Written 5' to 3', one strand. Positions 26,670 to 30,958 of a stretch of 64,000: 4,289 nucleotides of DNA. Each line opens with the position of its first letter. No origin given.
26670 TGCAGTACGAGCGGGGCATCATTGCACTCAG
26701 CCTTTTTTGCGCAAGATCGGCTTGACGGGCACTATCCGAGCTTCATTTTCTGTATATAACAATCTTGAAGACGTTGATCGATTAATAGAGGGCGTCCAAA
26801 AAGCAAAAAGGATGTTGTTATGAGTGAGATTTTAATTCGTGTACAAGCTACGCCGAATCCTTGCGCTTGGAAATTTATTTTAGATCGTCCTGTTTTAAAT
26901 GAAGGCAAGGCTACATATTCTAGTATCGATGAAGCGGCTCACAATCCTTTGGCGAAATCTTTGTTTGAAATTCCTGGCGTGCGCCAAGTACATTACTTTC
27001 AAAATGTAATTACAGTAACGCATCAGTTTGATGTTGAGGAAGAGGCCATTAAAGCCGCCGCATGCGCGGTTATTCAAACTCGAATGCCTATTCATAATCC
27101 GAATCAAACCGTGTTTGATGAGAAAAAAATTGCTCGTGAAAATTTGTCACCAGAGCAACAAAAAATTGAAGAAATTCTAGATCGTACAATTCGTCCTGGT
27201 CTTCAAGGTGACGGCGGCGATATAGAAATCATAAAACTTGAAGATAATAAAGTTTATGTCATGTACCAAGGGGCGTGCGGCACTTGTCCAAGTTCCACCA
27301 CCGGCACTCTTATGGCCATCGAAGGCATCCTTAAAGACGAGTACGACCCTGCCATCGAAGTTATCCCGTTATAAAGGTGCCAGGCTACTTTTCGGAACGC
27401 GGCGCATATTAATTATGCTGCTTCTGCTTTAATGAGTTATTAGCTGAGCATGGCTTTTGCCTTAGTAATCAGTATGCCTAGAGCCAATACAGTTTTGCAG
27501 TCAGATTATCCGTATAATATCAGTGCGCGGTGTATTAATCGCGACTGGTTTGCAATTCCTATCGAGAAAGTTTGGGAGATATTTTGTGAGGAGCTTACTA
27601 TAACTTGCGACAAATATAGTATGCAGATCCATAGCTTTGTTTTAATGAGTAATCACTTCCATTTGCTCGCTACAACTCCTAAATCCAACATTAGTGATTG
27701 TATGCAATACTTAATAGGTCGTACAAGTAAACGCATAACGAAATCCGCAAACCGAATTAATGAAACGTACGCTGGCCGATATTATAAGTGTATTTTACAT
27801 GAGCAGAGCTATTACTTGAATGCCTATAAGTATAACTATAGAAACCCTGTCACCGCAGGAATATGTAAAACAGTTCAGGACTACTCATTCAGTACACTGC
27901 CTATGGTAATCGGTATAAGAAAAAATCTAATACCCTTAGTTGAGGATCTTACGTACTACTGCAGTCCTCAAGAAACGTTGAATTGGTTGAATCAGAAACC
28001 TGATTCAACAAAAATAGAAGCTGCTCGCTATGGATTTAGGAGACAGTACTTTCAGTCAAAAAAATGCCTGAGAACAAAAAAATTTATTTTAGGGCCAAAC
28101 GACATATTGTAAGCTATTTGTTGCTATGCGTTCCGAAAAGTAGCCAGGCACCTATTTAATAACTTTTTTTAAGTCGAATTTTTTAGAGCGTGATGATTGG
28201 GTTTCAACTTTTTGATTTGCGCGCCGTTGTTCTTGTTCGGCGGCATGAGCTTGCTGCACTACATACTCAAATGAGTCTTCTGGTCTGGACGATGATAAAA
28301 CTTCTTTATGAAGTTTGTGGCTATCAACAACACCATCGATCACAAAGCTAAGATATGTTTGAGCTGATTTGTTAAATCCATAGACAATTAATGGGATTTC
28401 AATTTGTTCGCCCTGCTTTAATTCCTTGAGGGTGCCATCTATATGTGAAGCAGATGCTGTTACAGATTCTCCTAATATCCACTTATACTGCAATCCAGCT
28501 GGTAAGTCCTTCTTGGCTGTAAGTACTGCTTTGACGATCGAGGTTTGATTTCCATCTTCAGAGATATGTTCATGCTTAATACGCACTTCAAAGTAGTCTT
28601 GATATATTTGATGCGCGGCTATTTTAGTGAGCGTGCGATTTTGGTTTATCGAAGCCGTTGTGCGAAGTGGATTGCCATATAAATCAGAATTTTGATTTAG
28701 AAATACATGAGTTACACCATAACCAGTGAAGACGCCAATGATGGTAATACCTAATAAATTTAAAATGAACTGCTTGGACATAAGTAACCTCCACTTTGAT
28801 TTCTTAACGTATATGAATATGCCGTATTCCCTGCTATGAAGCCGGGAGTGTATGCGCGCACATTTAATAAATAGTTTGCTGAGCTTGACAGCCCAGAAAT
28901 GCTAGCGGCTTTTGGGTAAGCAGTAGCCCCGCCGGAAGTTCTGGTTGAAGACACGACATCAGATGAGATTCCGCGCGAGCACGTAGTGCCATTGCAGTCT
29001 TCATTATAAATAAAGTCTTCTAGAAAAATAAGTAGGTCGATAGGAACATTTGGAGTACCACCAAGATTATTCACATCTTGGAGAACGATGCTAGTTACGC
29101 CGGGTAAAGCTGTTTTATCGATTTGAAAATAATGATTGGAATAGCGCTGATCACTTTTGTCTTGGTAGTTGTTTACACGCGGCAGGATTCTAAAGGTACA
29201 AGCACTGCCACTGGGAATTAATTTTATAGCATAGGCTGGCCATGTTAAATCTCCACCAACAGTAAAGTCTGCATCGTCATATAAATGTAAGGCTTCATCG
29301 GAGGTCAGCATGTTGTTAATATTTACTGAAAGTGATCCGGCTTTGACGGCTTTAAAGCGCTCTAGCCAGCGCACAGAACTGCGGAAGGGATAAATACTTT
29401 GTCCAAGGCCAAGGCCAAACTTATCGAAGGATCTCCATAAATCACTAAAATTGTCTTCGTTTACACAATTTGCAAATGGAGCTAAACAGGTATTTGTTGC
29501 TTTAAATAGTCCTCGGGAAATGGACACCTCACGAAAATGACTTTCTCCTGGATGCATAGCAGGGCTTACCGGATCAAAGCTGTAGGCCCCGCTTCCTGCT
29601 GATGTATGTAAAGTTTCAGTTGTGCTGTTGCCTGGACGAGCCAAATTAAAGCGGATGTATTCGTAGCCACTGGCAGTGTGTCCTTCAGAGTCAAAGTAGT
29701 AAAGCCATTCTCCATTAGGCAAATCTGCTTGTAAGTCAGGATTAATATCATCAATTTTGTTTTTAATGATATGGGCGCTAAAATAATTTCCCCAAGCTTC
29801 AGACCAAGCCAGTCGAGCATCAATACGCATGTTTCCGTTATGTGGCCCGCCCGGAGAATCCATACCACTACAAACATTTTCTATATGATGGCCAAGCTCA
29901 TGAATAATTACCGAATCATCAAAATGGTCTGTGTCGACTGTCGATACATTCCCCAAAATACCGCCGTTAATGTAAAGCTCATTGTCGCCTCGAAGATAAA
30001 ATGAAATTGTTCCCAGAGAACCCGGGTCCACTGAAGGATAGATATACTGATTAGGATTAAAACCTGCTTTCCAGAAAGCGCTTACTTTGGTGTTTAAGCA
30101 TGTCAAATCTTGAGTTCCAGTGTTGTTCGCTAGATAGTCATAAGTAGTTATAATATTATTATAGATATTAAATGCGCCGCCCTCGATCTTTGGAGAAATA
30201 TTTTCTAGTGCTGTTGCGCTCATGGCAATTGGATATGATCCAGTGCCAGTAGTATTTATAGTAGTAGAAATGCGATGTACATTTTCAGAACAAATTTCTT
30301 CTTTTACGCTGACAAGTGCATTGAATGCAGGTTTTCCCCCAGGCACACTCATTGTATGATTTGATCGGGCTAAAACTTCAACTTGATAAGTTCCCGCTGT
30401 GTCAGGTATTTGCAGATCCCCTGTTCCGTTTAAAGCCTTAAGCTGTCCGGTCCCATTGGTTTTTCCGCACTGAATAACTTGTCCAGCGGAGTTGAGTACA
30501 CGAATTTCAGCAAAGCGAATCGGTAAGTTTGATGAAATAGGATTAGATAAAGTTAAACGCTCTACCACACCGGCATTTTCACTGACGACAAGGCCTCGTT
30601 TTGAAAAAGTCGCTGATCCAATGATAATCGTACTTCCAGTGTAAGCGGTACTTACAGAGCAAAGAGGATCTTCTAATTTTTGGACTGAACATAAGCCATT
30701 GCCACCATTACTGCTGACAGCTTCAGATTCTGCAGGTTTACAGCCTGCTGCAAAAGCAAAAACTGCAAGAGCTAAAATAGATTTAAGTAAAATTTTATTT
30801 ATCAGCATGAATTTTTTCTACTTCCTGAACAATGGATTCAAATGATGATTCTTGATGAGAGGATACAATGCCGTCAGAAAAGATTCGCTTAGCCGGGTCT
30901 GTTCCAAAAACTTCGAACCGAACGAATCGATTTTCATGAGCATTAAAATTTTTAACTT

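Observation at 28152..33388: Tandemly duplicated two-gene cassette: HExxH lipoprotein plus small membrane-anchored partner, translationally coupled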

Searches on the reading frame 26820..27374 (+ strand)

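Call 38: search_protein_families(library=pfam, proteins=[window:26820-27374:+], max_evalue=0.01)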
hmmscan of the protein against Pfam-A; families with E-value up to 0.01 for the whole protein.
window:26820-27374:+ (184 aa): 2 families
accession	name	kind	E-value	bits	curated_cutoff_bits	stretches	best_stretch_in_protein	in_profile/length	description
PF01106.22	NifU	-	7.9e-23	80.8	27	1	116-182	1-67/67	NifU-like domain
PF08712.16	Nfu_N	-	8.1e-21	74.3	27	1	6-87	1-83/88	Scaffold protein Nfu/NifU N terminal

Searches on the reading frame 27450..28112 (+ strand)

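Call 38: search_protein_families(library=pfam, proteins=[window:27450-28112:+], max_evalue=0.01)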
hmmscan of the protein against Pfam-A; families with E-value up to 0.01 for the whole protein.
window:27450-28112:+ (220 aa): 1 family
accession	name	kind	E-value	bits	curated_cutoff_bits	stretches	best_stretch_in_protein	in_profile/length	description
PF01797.21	Y1_Tnp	-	4.5e-10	40.1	23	1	47-124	30-104/121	Transposase IS200 like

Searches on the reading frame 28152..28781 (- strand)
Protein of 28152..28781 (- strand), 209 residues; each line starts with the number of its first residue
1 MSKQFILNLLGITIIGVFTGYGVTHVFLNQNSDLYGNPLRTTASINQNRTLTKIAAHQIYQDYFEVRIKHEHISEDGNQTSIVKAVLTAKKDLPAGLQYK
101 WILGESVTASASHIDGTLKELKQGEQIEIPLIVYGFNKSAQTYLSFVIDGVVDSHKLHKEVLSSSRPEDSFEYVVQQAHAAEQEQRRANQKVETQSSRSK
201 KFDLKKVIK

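Call 5: search_protein_families(library=pfam, proteins=[window:28152-28781:-], max_evalue=1)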
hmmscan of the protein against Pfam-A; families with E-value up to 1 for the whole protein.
window:28152-28781:- (209 aa): 0 families

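Call 6: search_protein_families(library=ncbifam, proteins=[window:28152-28781:-], max_evalue=1)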
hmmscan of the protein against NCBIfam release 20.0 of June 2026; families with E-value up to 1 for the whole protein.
window:28152-28781:- (209 aa): 0 families

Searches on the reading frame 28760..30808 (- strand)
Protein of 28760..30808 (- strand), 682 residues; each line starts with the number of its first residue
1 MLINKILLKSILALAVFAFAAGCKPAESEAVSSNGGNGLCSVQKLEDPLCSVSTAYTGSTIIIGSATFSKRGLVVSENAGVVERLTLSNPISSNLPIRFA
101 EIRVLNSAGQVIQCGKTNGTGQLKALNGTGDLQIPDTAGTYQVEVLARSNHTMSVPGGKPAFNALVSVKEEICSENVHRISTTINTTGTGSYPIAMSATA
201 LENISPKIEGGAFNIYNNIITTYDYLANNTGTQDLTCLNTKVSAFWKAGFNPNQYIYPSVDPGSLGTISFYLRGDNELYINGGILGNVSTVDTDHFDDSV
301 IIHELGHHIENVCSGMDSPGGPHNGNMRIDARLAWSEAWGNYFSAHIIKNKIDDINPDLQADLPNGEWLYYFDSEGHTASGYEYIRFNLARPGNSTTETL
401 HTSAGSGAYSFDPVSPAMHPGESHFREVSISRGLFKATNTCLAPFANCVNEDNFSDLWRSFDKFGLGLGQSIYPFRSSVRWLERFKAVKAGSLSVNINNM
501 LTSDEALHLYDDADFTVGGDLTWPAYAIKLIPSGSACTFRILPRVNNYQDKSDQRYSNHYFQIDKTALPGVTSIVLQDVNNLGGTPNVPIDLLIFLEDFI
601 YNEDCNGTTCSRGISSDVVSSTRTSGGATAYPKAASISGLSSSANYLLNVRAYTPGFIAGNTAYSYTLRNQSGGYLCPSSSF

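Call 5: search_protein_families(library=pfam, proteins=[window:28760-30808:-], max_evalue=1)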
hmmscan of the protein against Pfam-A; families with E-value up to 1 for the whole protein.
window:28760-30808:- (682 aa): 2 families
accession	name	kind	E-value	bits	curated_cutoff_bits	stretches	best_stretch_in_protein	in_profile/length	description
PF02128.21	Peptidase_M36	-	0.014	15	23.3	1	294-369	176-242/368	Fungalysin metallopeptidase (M36)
PF11974.14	bMG3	-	0.024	15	34.9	1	89-150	20-77/103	Bacterial alpha-2-macroglobulin MG3 domain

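Call 6: search_protein_families(library=ncbifam, proteins=[window:28760-30808:-], max_evalue=1)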
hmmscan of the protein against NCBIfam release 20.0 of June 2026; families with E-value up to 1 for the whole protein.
window:28760-30808:- (682 aa): 1 family
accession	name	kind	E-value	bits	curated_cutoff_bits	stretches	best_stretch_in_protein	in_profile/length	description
NF050010.1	Zn_HExGHH_YpfJ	equivalog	0.2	11.2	250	1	270-314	130-178/285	KPN_02809 family neutral zinc metallopeptidase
